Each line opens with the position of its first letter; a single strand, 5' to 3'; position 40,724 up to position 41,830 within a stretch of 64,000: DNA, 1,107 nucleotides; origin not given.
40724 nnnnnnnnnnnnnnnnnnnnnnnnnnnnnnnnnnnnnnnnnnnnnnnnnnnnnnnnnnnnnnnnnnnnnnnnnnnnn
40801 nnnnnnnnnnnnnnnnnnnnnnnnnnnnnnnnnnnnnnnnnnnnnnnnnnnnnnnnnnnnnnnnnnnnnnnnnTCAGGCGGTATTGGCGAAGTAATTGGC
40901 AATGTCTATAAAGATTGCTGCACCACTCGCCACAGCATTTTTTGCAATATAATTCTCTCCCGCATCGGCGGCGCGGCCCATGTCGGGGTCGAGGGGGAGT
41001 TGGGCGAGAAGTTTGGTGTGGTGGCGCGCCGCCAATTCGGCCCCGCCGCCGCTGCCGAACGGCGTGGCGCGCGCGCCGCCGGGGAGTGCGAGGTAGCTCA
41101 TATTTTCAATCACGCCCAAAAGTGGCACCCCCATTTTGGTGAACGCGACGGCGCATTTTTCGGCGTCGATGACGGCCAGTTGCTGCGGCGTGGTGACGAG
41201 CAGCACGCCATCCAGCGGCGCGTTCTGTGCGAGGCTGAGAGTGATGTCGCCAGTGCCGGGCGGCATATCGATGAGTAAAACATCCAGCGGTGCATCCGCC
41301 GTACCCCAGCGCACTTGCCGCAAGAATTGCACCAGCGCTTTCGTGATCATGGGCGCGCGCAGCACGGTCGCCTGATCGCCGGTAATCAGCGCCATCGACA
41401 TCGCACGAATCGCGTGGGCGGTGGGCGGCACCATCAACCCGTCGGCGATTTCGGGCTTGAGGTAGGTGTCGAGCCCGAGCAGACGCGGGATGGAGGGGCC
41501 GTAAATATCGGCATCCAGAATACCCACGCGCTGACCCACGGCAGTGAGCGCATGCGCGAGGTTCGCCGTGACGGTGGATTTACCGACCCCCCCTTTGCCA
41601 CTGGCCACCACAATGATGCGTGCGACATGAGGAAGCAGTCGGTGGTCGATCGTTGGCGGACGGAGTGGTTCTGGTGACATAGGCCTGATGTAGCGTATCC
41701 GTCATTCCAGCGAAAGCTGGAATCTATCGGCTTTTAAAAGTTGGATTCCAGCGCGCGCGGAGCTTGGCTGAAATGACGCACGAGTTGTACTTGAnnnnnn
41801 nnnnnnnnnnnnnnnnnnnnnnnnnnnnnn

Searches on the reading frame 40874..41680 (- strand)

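Call 7: search_protein_families(library=pfam, proteins=[window:40874-41680:-])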
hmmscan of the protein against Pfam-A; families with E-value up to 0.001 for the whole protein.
window:40874-41680:- (268 aa): 8 families
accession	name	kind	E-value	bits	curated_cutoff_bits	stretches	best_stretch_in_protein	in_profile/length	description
PF10609.15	ParA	-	4.6e-79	265.7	27.1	1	19-262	2-243/246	NUBPL iron-transfer P-loop NTPase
PF01656.29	CbiA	-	7.3e-12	45.8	25.4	1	23-155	1-54/125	CobQ/CobB/MinD/ParA nucleotide binding domain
PF13614.12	AAA_31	-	2.4e-09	37.8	27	1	21-82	2-63/177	AAA domain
PF09140.17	MipZ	-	9.1e-08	32.2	20.7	1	21-103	1-82/262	ATPase MipZ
PF02374.21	ArsA_ATPase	-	8.5e-07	28.9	24.3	1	23-58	3-38/305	Anion-transporting ATPase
PF00142.24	Fer4_NifH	-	1.1e-05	25.5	25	1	25-58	4-37/271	4Fe-4S iron sulfur cluster binding proteins, NifH/frxC family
PF06564.18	CBP_BcsQ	-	6.4e-05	23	21.3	1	22-57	3-38/234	Cellulose biosynthesis protein BcsQ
PF13500.12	AAA_26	-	0.00065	20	27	0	23-54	3-34/198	AAA domain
